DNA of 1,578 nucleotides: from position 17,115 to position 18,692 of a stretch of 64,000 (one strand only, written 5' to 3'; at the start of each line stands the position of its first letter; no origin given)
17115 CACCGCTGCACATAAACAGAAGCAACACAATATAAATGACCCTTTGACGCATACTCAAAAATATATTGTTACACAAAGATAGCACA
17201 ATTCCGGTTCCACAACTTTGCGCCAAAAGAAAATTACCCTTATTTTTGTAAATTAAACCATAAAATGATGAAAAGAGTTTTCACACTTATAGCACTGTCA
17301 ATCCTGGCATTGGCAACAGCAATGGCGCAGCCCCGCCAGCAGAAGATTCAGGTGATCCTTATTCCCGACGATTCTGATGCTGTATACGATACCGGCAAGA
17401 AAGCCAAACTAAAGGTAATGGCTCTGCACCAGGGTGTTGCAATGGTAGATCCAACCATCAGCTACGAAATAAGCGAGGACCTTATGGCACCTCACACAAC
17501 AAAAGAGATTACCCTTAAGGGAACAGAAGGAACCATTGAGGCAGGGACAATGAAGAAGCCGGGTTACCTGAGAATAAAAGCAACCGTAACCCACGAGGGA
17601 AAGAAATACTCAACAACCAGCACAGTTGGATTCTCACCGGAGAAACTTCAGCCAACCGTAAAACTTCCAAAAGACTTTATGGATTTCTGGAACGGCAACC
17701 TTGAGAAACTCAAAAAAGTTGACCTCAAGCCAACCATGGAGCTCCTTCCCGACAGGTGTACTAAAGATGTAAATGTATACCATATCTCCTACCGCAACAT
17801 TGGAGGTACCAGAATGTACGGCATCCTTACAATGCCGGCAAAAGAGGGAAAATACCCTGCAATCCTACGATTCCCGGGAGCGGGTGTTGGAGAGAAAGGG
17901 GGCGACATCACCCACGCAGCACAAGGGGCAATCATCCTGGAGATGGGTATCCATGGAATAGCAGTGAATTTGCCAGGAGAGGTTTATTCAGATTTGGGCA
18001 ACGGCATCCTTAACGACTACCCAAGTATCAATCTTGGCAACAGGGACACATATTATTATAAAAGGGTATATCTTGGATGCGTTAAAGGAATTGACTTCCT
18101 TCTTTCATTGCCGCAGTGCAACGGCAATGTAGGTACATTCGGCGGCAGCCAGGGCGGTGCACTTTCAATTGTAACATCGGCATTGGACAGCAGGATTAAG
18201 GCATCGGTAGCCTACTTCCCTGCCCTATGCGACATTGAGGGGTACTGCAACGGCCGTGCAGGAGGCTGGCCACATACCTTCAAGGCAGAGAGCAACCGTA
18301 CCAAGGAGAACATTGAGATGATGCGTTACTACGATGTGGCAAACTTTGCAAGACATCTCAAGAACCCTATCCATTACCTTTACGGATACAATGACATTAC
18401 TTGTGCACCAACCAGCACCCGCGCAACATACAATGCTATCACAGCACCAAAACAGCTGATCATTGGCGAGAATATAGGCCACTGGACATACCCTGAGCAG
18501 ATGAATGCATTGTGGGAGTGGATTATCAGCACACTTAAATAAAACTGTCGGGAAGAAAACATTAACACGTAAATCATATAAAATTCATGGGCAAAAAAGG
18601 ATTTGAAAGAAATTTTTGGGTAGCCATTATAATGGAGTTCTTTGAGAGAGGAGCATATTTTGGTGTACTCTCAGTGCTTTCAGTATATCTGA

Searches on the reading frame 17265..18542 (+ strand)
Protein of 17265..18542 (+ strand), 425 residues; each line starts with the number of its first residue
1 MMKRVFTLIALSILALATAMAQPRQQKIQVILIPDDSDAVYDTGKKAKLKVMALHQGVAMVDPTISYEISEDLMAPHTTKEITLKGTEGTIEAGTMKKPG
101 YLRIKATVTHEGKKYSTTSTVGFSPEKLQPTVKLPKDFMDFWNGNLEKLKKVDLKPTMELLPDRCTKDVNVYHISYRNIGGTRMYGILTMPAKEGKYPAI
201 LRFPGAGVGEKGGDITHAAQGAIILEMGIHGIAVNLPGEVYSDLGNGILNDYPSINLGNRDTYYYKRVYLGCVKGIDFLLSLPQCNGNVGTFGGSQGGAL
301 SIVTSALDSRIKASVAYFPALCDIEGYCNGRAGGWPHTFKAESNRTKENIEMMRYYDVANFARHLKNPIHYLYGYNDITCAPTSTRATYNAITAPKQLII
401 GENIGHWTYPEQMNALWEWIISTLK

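Call 13: search_protein_families(library=pfam, proteins=[window:17265-18542:+])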
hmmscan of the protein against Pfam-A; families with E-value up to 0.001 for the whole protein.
window:17265-18542:+ (425 aa): 2 families
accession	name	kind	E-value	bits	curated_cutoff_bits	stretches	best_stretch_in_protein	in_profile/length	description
PF05448.18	AXE1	-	9.4e-43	146.6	21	1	129-412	15-309/321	Acetyl xylan esterase (AXE1)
PF02129.25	Peptidase_S15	-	1.3e-05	25.4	23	0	181-341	2-151/262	X-Pro dipeptidyl-peptidase (S15 family)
